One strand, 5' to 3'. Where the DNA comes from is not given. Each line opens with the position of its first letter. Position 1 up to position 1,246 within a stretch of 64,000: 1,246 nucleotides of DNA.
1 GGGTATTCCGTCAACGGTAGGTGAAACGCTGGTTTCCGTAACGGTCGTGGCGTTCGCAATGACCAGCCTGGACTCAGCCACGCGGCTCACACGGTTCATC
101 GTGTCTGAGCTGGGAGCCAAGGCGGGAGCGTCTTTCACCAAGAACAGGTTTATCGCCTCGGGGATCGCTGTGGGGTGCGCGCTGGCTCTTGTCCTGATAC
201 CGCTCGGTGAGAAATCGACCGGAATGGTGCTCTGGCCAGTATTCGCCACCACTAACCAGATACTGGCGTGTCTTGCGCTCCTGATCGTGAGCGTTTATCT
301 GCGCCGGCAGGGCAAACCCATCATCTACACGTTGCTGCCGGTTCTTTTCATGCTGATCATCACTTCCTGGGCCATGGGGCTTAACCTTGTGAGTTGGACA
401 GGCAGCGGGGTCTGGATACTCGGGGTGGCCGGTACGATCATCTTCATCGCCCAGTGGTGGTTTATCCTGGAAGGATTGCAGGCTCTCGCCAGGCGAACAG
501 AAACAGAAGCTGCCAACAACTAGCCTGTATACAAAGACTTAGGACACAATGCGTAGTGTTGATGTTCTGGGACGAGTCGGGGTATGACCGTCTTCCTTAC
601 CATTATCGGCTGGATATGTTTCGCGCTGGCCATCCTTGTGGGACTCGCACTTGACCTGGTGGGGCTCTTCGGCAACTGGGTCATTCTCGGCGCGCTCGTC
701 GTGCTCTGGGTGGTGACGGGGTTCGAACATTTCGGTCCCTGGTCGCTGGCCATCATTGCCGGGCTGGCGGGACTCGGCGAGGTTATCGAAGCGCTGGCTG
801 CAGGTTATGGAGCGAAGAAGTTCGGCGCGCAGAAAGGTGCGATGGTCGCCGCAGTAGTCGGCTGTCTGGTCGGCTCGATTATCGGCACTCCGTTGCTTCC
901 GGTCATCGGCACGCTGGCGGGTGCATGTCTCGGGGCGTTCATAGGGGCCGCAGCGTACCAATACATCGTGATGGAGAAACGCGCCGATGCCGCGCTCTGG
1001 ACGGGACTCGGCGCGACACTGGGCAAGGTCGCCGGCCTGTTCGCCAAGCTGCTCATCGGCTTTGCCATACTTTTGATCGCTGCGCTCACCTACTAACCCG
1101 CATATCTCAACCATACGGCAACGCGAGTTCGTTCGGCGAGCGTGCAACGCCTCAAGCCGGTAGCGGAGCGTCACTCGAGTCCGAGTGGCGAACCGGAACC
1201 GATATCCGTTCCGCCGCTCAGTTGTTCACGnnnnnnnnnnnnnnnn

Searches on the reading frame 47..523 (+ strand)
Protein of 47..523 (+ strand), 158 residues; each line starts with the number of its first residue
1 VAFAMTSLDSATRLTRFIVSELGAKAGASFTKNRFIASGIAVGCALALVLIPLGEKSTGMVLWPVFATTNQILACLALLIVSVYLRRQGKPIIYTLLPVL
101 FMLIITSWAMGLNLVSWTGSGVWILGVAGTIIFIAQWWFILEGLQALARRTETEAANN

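Call 3: search_protein_families(library=pfam, proteins=[window:47-523:+], max_evalue=0.01)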
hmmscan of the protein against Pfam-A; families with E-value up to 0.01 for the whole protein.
window:47-523:+ (158 aa): 1 family
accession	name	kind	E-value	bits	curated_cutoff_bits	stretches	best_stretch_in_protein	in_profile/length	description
PF02554.20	CstA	-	1e-19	71.1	27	1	2-109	445-560/560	Carbon starvation protein CstA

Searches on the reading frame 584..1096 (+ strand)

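Call 3: search_protein_families(library=pfam, proteins=[window:584-1096:+], max_evalue=0.01)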
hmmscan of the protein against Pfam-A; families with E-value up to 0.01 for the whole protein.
window:584-1096:+ (170 aa): 2 families
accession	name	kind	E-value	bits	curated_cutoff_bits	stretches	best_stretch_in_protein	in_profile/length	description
PF04306.18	DUF456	-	1.5e-21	77.6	29.4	1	28-167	5-136/139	Protein of unknown function (DUF456)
PF13441.11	Gly-zipper_YMGG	-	0.0015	18.7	28.9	1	81-124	2-42/45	YMGG-like Gly-zipper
